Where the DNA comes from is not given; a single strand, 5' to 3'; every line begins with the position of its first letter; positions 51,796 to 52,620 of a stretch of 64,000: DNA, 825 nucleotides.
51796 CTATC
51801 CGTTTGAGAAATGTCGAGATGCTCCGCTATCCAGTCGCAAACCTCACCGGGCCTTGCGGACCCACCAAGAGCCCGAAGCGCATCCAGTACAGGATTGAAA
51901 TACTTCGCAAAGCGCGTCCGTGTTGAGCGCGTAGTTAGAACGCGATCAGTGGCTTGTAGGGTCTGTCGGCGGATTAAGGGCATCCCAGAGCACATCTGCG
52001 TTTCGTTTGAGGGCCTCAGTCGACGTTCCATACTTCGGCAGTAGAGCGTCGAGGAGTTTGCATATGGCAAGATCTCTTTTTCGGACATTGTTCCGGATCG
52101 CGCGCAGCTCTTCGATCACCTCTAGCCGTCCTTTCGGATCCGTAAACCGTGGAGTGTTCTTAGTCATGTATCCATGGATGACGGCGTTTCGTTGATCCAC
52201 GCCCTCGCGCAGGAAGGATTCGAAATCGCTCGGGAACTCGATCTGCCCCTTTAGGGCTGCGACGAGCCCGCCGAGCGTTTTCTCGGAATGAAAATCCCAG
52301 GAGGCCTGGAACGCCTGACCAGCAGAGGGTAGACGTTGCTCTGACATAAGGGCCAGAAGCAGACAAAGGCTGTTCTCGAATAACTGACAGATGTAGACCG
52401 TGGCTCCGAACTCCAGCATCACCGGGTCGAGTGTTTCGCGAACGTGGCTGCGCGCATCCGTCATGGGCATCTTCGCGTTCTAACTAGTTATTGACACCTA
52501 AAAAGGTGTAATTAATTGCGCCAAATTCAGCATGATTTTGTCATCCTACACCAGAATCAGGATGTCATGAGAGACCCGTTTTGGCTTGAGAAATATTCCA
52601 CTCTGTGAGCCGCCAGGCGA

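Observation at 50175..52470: Co-directional nuclease cluster: Rx4H (HEPN-like) protein overlapping an Mrr-type endonuclease, followed by an HNH-like protein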

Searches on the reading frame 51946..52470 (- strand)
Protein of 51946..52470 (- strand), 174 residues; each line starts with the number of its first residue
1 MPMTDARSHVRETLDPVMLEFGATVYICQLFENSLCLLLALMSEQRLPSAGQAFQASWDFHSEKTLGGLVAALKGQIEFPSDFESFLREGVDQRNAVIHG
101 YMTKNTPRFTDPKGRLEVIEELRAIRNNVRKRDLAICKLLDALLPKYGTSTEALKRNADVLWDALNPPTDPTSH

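Call 3: search_protein_families(library=pfam, proteins=[window:51946-52470:-], max_evalue=1)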
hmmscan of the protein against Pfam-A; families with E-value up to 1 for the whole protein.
window:51946-52470:- (174 aa): 0 families

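Call 4: search_protein_families(library=padloc, proteins=[window:51946-52470:-], max_evalue=1)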
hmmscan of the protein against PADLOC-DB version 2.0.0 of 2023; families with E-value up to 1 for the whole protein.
window:51946-52470:- (174 aa): 0 families

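Call 5: search_protein_families(library=ncbifam, proteins=[window:51946-52470:-], max_evalue=1)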
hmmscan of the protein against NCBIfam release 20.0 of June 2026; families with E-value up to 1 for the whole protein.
window:51946-52470:- (174 aa): 0 families

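Call 6: find_homologous_proteins(query=window:51946-52470:-, max_evalue=0.001)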
Query window:51946-52470:- (174 aa): 20 proteins with E <= 0.001 among 134 candidates.
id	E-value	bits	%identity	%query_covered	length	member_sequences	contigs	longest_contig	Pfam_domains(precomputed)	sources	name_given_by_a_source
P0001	4.5e-104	364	97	99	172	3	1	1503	-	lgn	-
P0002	1.9e-97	342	90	99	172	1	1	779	-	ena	-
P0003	3.7e-65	237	63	99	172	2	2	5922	-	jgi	jgi:hypothetical protein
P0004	9.4e-65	236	64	99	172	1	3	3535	-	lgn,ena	-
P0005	6.1e-58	214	61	94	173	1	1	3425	-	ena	-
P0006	1.0e-57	213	58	98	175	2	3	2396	-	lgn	-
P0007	1.3e-57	213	57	98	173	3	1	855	-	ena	-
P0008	3.3e-52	195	52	98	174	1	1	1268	-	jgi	jgi:hypothetical protein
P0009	1.4e-51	193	53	98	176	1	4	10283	-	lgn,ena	-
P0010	1.5e-51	193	54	96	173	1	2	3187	-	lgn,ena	-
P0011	2.0e-51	192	54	97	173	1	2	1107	-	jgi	jgi:hypothetical protein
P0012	2.3e-51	192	52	96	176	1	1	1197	-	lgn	-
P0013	1.8e-50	189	54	98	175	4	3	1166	-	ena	-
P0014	1.1e-49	187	54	95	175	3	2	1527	-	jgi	jgi:hypothetical protein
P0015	7.8e-49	184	53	96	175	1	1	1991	-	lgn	-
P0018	1.9e-32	131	51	65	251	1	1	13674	-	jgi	jgi:hypothetical protein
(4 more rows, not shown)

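Call 8: find_encoding_contigs(protein=P0009, flank=8000, max_places=4)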
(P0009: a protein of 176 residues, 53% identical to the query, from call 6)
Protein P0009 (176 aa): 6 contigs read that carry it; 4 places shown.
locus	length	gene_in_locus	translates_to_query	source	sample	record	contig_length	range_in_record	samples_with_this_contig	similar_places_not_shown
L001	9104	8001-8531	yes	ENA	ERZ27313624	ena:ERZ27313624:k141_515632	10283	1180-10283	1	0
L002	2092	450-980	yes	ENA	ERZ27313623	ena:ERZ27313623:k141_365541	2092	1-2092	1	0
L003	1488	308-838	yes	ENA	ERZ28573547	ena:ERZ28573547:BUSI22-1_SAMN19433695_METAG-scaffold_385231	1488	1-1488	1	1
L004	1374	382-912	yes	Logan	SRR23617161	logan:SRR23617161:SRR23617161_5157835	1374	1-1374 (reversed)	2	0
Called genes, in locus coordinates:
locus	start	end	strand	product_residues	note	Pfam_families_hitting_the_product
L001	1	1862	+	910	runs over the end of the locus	PF02463:SMC_N (faint), PF13304:AAA_21 (faint), PF13476:AAA_23 (weak)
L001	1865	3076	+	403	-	PF04326:SLFN_AlbA_2, PF13749:HATPase_c_4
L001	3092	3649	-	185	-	PF00239:Resolvase, PF02796:HTH_7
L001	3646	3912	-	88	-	-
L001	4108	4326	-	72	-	-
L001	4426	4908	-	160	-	-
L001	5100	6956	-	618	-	PF13589:HATPase_c_3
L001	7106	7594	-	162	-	PF04002:RadC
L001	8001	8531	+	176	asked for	-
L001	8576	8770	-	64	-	-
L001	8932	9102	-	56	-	?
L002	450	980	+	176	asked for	-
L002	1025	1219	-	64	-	-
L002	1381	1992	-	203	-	PF13398:Peptidase_M50B (weak)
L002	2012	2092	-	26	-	?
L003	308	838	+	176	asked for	-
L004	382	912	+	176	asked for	-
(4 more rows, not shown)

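Call 9: find_encoding_contigs(protein=P0018, flank=8000, max_places=3)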
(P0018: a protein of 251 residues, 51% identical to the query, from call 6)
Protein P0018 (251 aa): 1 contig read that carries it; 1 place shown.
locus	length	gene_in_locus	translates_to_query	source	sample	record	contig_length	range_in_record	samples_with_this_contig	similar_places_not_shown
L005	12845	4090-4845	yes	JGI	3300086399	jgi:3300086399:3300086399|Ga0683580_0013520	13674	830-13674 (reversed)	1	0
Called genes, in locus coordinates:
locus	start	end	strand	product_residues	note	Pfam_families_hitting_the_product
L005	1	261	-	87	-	?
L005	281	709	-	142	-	-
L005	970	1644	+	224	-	PF00072:Response_reg, PF00196:GerE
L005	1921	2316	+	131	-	-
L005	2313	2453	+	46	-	-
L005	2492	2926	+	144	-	PF24716:WapI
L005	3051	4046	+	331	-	PF04392:ABC_sub_bind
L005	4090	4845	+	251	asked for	-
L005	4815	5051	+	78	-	-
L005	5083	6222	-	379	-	-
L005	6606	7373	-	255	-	PF13443:HTH_26, PF13560:HTH_31 (weak)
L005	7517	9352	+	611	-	PF07690:MFS_1, PF05977:MFS_3 (weak), PF07690:MFS_1 (weak), PF01553:Acyltransferase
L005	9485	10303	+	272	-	PF01145:Band_7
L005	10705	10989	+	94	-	-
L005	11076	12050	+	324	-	PF04392:ABC_sub_bind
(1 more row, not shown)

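Call 10: find_encoding_contigs(protein=P0003, flank=6000, max_places=3)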
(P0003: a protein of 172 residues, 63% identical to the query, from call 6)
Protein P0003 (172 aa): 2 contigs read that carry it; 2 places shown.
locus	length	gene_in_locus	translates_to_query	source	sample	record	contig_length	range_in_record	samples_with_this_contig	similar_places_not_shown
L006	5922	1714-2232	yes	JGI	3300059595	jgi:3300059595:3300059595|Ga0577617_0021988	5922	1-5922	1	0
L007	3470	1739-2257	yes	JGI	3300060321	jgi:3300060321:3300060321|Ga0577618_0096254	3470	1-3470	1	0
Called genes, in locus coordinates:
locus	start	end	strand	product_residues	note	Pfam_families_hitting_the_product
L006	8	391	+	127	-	PF10415:FumaraseC_C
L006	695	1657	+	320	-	-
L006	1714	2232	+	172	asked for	-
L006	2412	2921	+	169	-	PF03473:MOSC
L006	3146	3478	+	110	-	PF02627:CMD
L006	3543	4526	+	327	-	PF04055:Radical_SAM (weak), PF12345:DUF3641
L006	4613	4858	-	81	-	PF27144:PA14_33160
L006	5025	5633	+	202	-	PF00293:NUDIX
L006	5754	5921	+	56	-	?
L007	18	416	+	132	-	PF10415:FumaraseC_C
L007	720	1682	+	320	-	-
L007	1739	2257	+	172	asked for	-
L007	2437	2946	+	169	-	PF03473:MOSC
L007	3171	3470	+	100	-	?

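Call 18: find_related_loci(query=A1, collection=genome_contigs, flank=6000)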
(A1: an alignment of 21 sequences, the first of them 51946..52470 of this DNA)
Query A1 (174 aa) in genome_contigs; peptide patterns used: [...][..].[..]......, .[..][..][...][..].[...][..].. (x = any residue, [..] = any of these).
13 stretches matched a pattern; 5 encode a relative of the query (tblastn E <= 1e-3); 5 distinct loci.
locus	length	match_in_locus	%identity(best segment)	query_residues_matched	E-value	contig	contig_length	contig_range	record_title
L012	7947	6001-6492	53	3-167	4e-57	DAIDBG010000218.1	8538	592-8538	MAG TPA_asm: bacterium isolate clean1860 k141_426158, whole genome shotgun sequence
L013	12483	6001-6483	52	12-173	6e-56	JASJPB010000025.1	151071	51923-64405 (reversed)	MAG: Sulfuricellaceae bacterium isolate MAG_148 NODE_68_length_151071_cov_20.517488, whole genome shotgun sequence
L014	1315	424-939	47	3-174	4e-54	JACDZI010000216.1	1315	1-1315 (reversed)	MAG: Rhodocyclaceae bacterium isolate ppb04 NODE_4086_length_1315_cov_55.035714, whole genome shotgun sequence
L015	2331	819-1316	45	2-167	1e-50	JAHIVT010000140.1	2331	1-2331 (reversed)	MAG: Proteobacteria bacterium isolate MM_PC_MetaG.mb.92 MM_PC_MetaG.mb.92_k141_1267401, whole genome shotgun sequence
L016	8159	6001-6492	50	1-162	1e-47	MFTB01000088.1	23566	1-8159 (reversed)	MAG: Candidatus Muproteobacteria bacterium RIFCSPHIGHO2_12_FULL_60_33 rifcsphigho2_12_scaffold_4451, whole genome shotgu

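Call 19: predict_structure(alignment_id=A1)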
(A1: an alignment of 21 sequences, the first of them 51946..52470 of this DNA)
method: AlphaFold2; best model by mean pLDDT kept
length: 174 residues; sequences in the alignment: 21
mean_pLDDT: 86.1   pTM: 0.78
mean pLDDT of the five models: 86.1, 84.6, 82.6, 81.1, 79.6
residues with pLDDT >= 90: 80; 70-90: 81; 50-70: 9; < 50: 4
segments of 3 or more residues with pLDDT < 50: none
pLDDT, mean of each block of 10 residues (from residue 1): 60 91 96 92 85 80 82 82 90 93 92 96 97 93 87 85 80 50
secondary structure, 60 per line:
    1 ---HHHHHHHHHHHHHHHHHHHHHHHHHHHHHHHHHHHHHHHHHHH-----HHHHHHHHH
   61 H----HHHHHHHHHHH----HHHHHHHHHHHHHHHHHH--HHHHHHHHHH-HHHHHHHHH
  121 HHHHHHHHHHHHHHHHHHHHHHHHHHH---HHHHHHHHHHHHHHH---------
elements in order: H4-46 H52-61 H66-76 H81-98 H101-110 H112-147 H151-165

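Call 23: search_protein_representatives(alignment_id=A1)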
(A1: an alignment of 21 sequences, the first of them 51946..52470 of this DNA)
Query: 21 sequences, 174 profile positions. Proteins with E-value up to 0.001 (for the whole library): 1565; up to 1e-10: 401; up to 1e-30: 23. The best 150 are listed.
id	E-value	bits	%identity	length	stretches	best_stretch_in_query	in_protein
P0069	8.1e-76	269.9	-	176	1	1-170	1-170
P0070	5.0e-62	225.0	-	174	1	1-171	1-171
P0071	3.8e-60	218.8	-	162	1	1-161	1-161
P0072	1.4e-58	213.7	-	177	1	5-171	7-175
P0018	9.2e-56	204.6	-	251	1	18-156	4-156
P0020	2.8e-55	203.0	-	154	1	8-158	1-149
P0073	1.5e-51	190.8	-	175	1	1-170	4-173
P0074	8.9e-50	185.1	-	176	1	1-169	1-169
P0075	6.2e-46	172.5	-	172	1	4-169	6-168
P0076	2.1e-45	170.8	-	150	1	4-115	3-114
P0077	5.8e-41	156.4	-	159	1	13-161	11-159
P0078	1.9e-40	154.7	-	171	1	4-166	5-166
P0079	4.5e-39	150.2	-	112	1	1-112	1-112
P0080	5.3e-38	146.7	-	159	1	10-159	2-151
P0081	2.3e-37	144.7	-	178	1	1-170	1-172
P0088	3.1e-31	124.7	-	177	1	1-167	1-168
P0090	2.2e-30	121.9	-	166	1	10-165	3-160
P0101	1.7e-24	102.8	-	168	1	10-165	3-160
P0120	1.2e-20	90.2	-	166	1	11-158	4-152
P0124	4.5e-20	88.3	-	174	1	5-168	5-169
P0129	1.6e-19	86.6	-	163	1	8-162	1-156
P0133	2.2e-19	86.1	-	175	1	5-162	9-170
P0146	6.3e-18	81.4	-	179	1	15-164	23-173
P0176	7.8e-17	77.8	-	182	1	5-169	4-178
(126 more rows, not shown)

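Call 25: fold_search(model_id=the predicted structure, library=pdb)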
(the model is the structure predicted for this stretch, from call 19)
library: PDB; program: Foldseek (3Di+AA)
matches with E <= 10: 259; with E <= 0.001: 0
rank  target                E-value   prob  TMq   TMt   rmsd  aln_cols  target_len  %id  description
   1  6s18_A                4.1e-01  0.41  0.24  0.28  16.4       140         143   13  Ligand binding domain of the P. putida receptor PcaY_PP in complex with glycerol (released 2020-10-21)
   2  6s37_A                4.3e-01  0.28  0.21  0.25  18.4       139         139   11  Ligand binding domain of the P. putida receptor PcaY_PP in complex with salicylic acid (released 2020-10-21)
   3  1i4d_B                5.3e-01  0.20  0.23  0.23  18.8       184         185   13  CRYSTAL STRUCTURE ANALYSIS OF RAC1-GDP COMPLEXED WITH ARFAPTIN (P21) (released 2001-05-16)
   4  6s1a_A                5.6e-01  0.25  0.22  0.26  15.9       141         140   15  Ligand binding domain of the P. putida receptor PcaY_PP (released 2020-10-21)
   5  7xge_E                5.8e-01  0.20  0.21  0.23  19.6       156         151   11  Crystal structure of MCL-1 in complex with computationally designed inhibitor protein (released 2022-07-20)
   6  8dt0_A                6.1e-01  0.63  0.33  0.39  10.6       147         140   15  Scaffolding protein functional sites using deep learning (released 2022-08-10)
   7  8dt0_B                6.1e-01  0.60  0.33  0.40  18.7       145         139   15  Scaffolding protein functional sites using deep learning (released 2022-08-10)
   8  7xge_A                6.4e-01  0.20  0.20  0.21  19.7       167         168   11  Crystal structure of MCL-1 in complex with computationally designed inhibitor protein (released 2022-07-20)
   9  6s38_B                7.5e-01  0.54  0.33  0.40  22.1       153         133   13  Ligand binding domain of the P. putida receptor PcaY_PP in complex with quinate (released 2020-10-21)
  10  4k0d_A                7.5e-01  0.23  0.23  0.27  19.6       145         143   15  Periplasmic sensor domain of sensor histidine kinase, Adeh_2942 (released 2013-06-12)
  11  4z9j_A                7.8e-01  0.30  0.25  0.27  18.7       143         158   11  Apo-Tar from E. coli (released 2016-07-20)
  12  7xge_C                7.8e-01  0.18  0.21  0.22  19.3       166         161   11  Crystal structure of MCL-1 in complex with computationally designed inhibitor protein (released 2022-07-20)
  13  7xge_G                7.8e-01  0.18  0.23  0.24  20.2       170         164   12  Crystal structure of MCL-1 in complex with computationally designed inhibitor protein (released 2022-07-20)
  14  4k0d_B                7.8e-01  0.16  0.20  0.23  19.5       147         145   16  Periplasmic sensor domain of sensor histidine kinase, Adeh_2942 (released 2013-06-12)
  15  8vl8_C                8.2e-01  0.33  0.30  0.35  18.7       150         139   11  Salmonella enterica Typhimurium taxis to serine and repellents (Tsr) ligand-binding domain with L-Ser, pH 7 (released 2024-04-03)
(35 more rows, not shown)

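Call 26: search_protein_families(library=pfam, alignment_id=A3, max_evalue=0.01)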
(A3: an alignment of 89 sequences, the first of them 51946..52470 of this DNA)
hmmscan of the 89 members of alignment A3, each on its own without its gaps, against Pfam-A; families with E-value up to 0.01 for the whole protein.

A. member 1, window:51946-52470:- (174 aa): 0 families

B. families by the number of members that match (of 89 scanned): 9 families
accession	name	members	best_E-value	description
PF01934.22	HepT-like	15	0.00028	Ribonuclease HepT-like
PF13643.11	DUF4145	2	0.0022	Domain of unknown function (DUF4145)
PF18739.6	HEPN_Apea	2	0.005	Apea-like HEPN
PF02691.21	VacA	1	0.001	Vacuolating cyotoxin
PF22254.1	TFA2_E-tether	1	0.0032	Tfa2 E-tether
PF20302.4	HisK-N-like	1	0.0043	HisK-N-like globin domain of the ASK signalosome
PF15079.11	Tsc35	1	0.0062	Testis-specific protein 35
PF08513.17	LisH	1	0.0087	LisH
PF18735.6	HEPN_RiboL-PSP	1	0.0091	RiboL-PSP-HEPN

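Call 27: search_solved_structures(query=A3, max_evalue=10, show_alignments=3)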
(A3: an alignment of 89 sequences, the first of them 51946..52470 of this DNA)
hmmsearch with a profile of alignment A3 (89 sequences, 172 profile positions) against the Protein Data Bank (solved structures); distinct sequences matched with E-value up to 10: 12.
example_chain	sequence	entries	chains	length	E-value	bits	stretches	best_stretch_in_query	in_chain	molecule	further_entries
8fjg_A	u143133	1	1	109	0.18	14.7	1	124-167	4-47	H12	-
30lm_A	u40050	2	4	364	0.95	12.4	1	110-153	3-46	Cyclic GMP-AMP synthase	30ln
6roc_A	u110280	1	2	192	1.3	11.9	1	41-91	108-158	Putative surface protein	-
7buj_A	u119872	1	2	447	1.4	11.9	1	110-153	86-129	Cyclic GMP-AMP synthase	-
4k8v_C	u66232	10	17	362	1.6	11.6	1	111-153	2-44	Cyclic GMP-AMP synthase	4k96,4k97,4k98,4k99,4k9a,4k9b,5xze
6qo1_A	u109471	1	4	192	1.7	11.6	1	41-91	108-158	Putative surface protein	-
9dzc_A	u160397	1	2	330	1.7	11.6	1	6-78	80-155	Reticulocyte-binding protein 2b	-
7rdh_G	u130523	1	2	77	1.7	11.5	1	74-128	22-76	De novo designed protein H3mb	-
6x59_K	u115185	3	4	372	1.7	11.5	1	110-153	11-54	Cyclic GMP-AMP synthase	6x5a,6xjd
5n6i_A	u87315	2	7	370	1.8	11.5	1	110-153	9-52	Cyclic GMP-AMP synthase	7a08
5woy_A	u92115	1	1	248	1.9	11.4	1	103-153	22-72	Phosphoenolpyruvate-protein phosphotransferase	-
4ley_A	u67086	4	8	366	2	11.3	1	111-153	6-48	Cyclic GMP-AMP synthase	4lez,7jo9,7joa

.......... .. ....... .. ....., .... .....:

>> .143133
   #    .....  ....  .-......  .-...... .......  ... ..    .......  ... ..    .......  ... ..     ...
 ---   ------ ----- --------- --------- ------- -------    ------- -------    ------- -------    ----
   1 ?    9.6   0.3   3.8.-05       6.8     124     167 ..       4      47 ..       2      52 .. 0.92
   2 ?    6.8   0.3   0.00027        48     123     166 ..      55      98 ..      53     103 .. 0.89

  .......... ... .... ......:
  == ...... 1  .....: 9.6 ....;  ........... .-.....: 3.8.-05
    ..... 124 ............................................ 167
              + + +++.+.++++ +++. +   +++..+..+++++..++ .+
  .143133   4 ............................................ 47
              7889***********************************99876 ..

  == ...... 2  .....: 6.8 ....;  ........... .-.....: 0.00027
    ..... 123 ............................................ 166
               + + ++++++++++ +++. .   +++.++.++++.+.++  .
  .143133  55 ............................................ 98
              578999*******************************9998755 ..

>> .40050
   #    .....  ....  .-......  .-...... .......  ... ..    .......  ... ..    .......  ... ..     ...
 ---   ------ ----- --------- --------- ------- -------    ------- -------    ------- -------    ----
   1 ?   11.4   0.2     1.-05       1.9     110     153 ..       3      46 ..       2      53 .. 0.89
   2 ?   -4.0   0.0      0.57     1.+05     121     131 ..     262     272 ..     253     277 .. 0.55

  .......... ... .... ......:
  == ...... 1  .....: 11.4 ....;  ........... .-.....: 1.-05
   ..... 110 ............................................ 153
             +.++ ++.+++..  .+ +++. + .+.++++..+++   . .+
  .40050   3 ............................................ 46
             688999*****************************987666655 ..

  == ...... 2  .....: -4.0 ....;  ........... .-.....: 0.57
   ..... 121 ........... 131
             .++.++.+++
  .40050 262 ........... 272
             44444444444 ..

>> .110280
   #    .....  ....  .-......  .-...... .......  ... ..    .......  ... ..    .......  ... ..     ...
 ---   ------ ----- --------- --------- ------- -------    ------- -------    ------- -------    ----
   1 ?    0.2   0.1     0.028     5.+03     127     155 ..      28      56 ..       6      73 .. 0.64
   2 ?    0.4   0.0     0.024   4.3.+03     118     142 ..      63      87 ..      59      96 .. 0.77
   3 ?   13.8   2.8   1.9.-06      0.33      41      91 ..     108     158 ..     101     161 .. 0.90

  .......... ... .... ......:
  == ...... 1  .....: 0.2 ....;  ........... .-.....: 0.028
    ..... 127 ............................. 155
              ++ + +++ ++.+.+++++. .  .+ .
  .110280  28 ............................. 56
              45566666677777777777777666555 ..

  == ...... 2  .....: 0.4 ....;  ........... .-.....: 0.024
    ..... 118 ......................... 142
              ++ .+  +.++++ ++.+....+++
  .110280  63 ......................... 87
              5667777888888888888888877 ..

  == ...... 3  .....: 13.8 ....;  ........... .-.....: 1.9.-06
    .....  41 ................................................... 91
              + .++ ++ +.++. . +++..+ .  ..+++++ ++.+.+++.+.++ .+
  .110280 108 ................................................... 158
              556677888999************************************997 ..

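Call 31: find_related_loci(query=A1, collection=metagenome_contigs, flank=5000)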
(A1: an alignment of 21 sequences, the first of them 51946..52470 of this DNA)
Query A1 (174 aa) in metagenome_contigs; peptide patterns used: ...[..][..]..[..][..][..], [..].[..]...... (x = any residue, [..] = any of these).
120 stretches matched a pattern; 32 encode a relative of the query (tblastn E <= 1e-3); 32 distinct loci.
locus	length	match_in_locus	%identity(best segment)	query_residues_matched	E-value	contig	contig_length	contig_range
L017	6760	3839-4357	53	3-173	1e-57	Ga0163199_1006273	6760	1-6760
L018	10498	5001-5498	53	10-173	7e-57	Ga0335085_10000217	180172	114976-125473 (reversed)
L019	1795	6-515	51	3-173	2e-58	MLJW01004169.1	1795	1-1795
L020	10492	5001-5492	51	10-173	1e-56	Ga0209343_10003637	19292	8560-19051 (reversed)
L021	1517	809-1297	53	12-174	2e-58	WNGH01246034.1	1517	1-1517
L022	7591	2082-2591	50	1-170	2e-56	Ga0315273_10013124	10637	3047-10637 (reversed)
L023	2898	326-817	52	3-167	1e-55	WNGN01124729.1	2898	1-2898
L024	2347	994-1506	50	2-174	6e-56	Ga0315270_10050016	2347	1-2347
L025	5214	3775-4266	52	3-167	1e-55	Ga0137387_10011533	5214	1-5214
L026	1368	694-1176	52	12-173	1e-57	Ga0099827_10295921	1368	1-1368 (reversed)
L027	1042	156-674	48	2-174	2e-58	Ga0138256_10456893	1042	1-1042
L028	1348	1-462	56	17-170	3e-57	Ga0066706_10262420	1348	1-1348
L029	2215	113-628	49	3-174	2e-54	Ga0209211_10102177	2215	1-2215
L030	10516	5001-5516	48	3-174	1e-52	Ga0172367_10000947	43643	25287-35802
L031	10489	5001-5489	51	12-174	3e-53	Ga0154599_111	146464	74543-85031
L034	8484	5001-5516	47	3-174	9e-52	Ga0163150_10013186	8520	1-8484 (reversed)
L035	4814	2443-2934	53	3-167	3e-51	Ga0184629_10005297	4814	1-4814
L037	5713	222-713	49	9-172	1e-50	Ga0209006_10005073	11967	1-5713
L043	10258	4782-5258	52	6-167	1e-46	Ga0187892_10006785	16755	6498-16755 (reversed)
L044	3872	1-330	55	60-169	2e-38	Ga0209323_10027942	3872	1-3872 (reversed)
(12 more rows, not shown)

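Call 32: find_related_loci(query=A1, collection=viral_contigs, flank=5000)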
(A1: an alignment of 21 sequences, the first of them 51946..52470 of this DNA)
Query A1 (174 aa) in viral_contigs; peptide patterns used: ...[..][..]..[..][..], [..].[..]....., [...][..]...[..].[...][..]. (x = any residue, [..] = any of these).
61 stretches matched a pattern, but none encodes a relative of the query by tblastn (E <= 1e-3).

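Call 35: find_encoding_contigs(protein=P0001, flank=5000, max_places=3)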
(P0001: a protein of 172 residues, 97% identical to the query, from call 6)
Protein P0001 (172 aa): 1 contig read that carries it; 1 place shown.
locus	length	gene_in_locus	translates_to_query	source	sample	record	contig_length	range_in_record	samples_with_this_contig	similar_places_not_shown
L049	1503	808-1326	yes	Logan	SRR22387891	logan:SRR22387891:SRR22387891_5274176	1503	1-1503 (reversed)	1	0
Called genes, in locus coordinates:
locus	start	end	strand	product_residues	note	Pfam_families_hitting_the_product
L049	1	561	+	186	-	?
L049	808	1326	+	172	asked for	-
